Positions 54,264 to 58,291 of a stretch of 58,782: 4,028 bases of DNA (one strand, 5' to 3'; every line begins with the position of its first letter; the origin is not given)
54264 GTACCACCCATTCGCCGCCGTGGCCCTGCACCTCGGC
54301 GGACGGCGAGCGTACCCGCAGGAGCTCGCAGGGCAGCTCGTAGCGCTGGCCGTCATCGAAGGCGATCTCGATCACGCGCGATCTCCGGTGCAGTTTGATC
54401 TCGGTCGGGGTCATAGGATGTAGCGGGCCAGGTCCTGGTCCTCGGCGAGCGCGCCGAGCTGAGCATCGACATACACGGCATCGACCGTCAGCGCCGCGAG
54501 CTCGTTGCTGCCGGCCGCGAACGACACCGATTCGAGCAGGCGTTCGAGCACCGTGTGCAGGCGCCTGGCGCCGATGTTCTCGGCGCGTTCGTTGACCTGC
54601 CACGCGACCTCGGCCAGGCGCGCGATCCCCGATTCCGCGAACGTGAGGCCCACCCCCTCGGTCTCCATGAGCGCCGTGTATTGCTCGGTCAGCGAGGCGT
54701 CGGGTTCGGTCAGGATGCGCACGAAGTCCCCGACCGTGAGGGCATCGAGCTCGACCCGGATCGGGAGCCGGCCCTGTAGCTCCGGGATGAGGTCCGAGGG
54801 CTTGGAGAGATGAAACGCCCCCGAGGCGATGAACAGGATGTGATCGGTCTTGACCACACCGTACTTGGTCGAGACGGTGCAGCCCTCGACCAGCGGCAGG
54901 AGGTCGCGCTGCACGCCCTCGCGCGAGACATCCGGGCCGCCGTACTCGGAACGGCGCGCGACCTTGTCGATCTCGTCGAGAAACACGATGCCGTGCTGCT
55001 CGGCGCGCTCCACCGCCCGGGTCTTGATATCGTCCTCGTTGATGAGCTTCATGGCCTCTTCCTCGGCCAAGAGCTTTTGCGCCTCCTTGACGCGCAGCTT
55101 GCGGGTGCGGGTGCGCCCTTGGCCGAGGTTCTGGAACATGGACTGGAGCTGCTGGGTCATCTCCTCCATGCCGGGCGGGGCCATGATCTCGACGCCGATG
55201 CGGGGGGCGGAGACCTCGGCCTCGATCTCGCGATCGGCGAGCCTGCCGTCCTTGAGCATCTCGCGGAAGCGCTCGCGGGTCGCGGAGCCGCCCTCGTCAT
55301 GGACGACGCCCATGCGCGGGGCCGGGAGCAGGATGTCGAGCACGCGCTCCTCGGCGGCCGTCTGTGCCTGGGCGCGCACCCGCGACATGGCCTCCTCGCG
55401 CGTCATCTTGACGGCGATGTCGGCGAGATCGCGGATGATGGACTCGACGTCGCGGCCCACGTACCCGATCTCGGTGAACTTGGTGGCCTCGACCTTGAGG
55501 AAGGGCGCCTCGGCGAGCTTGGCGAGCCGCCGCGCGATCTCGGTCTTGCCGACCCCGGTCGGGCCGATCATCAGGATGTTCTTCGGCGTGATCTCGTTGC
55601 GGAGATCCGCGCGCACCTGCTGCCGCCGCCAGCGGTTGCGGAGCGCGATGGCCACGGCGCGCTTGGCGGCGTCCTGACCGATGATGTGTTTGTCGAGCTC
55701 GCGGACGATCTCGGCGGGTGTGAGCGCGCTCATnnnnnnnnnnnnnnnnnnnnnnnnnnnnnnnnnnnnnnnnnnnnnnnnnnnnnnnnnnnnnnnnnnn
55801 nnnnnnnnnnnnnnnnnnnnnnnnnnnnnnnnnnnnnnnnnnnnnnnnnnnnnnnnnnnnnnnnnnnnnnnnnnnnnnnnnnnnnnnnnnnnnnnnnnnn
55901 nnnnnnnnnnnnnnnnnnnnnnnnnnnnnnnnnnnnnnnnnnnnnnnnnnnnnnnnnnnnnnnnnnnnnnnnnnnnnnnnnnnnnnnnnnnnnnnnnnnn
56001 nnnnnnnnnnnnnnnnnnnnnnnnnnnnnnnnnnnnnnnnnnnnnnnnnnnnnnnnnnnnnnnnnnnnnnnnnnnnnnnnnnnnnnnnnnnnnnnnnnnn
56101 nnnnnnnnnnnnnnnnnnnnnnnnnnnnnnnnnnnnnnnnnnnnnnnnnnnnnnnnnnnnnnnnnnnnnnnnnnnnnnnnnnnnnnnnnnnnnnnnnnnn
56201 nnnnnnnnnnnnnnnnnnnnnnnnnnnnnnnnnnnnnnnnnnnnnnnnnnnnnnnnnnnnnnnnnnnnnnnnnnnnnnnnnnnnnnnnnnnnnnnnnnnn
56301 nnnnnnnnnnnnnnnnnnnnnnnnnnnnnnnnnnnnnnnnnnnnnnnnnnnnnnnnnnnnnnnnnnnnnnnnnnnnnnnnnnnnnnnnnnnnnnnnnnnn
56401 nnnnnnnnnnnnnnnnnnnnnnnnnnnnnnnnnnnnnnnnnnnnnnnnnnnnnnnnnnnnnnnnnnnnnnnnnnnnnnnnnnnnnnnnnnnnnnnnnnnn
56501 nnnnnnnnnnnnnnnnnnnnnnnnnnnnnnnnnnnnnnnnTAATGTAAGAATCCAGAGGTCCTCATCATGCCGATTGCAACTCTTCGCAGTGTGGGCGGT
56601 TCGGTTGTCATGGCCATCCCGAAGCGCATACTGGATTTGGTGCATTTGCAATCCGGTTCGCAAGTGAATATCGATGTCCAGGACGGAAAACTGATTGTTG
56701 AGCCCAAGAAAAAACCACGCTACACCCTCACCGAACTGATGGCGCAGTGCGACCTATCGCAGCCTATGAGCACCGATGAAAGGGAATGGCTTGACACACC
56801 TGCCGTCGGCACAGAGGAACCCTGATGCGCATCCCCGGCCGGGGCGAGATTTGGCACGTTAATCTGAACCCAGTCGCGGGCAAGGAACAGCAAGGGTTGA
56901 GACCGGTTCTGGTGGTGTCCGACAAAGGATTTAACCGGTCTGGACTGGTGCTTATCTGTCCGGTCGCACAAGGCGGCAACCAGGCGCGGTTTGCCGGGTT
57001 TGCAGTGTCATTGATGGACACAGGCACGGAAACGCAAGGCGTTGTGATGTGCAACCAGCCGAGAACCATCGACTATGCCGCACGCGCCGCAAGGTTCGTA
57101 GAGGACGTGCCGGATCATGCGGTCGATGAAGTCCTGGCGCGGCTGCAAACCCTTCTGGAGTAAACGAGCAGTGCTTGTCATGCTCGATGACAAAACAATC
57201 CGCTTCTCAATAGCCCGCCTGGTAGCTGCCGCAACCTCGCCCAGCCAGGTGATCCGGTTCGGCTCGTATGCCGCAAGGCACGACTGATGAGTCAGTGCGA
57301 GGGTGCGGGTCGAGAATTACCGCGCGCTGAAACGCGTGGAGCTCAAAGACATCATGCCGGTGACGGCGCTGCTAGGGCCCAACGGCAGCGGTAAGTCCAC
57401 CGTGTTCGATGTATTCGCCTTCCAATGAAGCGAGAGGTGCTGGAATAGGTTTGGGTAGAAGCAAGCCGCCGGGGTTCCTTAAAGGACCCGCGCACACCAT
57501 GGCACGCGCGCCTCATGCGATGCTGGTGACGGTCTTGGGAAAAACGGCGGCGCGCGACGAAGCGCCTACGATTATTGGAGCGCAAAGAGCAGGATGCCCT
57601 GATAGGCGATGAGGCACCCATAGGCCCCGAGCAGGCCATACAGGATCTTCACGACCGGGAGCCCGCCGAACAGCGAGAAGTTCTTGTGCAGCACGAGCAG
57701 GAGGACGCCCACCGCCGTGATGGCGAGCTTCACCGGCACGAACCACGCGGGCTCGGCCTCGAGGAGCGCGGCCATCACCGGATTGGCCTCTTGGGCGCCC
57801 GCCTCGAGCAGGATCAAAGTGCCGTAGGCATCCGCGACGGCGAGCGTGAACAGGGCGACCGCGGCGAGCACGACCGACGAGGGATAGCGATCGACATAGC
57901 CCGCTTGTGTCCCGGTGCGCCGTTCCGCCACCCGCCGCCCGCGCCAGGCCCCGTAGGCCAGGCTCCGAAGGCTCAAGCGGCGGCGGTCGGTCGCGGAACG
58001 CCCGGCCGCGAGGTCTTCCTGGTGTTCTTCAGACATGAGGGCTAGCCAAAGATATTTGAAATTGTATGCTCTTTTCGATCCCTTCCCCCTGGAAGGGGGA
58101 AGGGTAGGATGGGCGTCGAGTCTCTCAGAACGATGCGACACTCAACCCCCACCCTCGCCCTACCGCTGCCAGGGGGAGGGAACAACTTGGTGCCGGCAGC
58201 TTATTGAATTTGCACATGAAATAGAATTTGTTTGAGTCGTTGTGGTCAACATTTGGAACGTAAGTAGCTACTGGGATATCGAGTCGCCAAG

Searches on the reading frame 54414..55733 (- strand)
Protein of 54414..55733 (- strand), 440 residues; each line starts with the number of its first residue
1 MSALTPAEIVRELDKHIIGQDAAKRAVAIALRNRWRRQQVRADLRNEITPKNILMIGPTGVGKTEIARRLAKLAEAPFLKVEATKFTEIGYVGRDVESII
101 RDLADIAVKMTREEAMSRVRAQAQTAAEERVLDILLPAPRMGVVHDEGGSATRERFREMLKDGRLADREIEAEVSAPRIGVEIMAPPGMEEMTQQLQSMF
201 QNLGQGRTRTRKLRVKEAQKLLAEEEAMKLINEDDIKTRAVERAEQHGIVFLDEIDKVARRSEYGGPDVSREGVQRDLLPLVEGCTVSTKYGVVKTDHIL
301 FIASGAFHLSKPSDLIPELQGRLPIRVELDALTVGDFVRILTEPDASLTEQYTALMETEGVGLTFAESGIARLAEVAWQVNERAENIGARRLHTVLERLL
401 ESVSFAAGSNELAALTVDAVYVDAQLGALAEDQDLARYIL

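Call 54: search_protein_families(library=pfam, proteins=[window:54414-55733:-], max_evalue=0.001)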
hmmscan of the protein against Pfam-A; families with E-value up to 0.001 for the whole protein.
window:54414-55733:- (440 aa): 7 families
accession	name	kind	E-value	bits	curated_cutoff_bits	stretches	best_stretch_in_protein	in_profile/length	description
PF07724.20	AAA_2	-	8.6e-37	127.2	27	2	181-326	6-166/166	AAA domain (Cdc48 subfamily)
PF00004.35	AAA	-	1.2e-15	58.6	21.2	2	53-103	1-53/131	ATPase family associated with various cellular activities (AAA)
PF07728.20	AAA_5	-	2.2e-07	31.4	22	1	52-88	1-38/139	AAA domain (dynein-related subfamily)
PF13401.12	AAA_22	-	9.8e-07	29.6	27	1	51-128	6-84/130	AAA domain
PF00493.29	MCM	-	1.3e-05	24.9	23.3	1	8-76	17-83/224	MCM P-loop domain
PF01078.27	Mg_chelatase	-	2.1e-05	24.5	20.3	0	51-85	23-56/207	Magnesium chelatase, subunit ChlI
PF13191.12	AAA_16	-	4.1e-05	24.6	32.6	1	49-163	23-127/167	AAA ATPase domain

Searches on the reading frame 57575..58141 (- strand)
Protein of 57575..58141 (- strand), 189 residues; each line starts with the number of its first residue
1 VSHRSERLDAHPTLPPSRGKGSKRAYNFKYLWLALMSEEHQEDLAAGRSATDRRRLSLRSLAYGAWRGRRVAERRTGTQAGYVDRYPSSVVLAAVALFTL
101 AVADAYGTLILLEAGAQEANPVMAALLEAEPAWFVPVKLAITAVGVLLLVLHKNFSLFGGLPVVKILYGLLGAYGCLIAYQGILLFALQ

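Call 54: search_protein_families(library=pfam, proteins=[window:57575-58141:-], max_evalue=0.001)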
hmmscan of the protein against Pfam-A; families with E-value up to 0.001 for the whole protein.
window:57575-58141:- (189 aa): 1 family
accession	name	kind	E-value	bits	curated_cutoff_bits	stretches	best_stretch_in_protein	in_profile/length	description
PF18902.5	DUF5658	-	9.1e-15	55.6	25.2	1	99-181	2-81/82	Domain of unknown function (DUF5658)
